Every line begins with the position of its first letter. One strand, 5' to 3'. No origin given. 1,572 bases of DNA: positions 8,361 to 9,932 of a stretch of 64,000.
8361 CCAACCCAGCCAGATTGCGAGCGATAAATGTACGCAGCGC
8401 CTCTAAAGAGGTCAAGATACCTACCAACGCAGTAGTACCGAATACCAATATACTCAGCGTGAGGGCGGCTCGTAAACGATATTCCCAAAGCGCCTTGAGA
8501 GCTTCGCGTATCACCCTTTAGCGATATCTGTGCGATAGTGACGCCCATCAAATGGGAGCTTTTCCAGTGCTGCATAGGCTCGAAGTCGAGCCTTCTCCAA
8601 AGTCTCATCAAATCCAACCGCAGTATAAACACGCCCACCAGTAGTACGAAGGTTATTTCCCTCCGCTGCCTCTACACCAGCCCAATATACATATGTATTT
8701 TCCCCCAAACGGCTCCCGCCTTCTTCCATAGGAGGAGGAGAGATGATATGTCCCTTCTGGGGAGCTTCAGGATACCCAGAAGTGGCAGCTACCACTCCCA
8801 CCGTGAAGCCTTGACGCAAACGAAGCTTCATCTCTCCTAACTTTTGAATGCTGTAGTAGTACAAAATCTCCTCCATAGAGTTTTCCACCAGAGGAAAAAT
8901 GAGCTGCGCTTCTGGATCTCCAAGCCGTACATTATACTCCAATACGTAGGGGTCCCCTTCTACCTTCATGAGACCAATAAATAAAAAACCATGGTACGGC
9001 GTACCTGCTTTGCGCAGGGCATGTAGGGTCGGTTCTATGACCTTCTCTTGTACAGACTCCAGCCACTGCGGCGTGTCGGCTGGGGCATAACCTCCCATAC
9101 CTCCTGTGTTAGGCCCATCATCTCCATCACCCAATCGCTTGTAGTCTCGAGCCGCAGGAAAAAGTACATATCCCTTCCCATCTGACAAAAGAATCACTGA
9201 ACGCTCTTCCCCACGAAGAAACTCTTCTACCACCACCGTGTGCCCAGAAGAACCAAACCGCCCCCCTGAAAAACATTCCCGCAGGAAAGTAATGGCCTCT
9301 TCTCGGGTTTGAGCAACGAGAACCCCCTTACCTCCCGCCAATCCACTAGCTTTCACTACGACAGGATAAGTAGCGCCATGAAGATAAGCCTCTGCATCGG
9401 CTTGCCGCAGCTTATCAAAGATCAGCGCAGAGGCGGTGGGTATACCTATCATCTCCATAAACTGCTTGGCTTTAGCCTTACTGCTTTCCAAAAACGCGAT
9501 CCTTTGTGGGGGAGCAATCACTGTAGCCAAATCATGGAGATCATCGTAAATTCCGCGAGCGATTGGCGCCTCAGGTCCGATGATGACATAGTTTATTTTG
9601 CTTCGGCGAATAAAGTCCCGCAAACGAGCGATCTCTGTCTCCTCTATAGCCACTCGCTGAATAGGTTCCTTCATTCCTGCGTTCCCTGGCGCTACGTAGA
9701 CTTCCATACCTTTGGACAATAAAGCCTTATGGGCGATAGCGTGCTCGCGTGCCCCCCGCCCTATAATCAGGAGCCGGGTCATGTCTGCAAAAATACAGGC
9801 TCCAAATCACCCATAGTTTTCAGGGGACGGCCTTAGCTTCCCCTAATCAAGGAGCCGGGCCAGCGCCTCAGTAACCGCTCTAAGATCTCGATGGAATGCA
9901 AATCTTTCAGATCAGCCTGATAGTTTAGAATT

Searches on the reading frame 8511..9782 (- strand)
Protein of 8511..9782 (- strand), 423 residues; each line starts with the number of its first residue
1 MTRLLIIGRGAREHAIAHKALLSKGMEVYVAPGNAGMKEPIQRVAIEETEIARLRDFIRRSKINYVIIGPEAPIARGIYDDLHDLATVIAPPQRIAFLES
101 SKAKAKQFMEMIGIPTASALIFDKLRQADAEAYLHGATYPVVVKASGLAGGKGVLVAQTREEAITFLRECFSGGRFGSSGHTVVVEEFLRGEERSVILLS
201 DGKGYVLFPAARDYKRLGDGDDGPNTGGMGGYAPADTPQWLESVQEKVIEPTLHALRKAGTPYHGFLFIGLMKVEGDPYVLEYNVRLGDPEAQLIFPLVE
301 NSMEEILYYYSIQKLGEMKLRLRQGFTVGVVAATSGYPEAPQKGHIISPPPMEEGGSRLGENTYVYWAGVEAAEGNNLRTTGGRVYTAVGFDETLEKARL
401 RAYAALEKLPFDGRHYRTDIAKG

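Call 17: search_protein_families(library=pfam, proteins=[window:8511-9782:-], max_evalue=0.001)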
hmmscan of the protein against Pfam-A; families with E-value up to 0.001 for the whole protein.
window:8511-9782:- (423 aa): 6 families
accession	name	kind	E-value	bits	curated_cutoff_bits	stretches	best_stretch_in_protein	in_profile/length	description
PF01071.24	GARS_A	-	8.3e-63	212.2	27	1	100-292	1-194/194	Phosphoribosylglycinamide synthetase, ATP-grasp (A) domain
PF02844.21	GARS_N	-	1.8e-22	80.4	29.5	1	3-99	2-100/100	Phosphoribosylglycinamide synthetase, N domain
PF02843.22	GARS_C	-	8.8e-22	77.7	34.8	1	327-422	1-91/92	Phosphoribosylglycinamide synthetase, C domain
PF02786.22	CPSase_L_D2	-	3.4e-09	37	19.8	1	102-212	2-113/211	Carbamoyl-phosphate synthase L chain, ATP binding domain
PF02655.19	ATP-grasp_3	-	8.2e-07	29.7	23.2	1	133-287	26-157/160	ATP-grasp domain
PF07478.18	Dala_Dala_lig_C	-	0.00045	20.2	24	0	109-206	2-98/204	D-ala D-ala ligase C-terminus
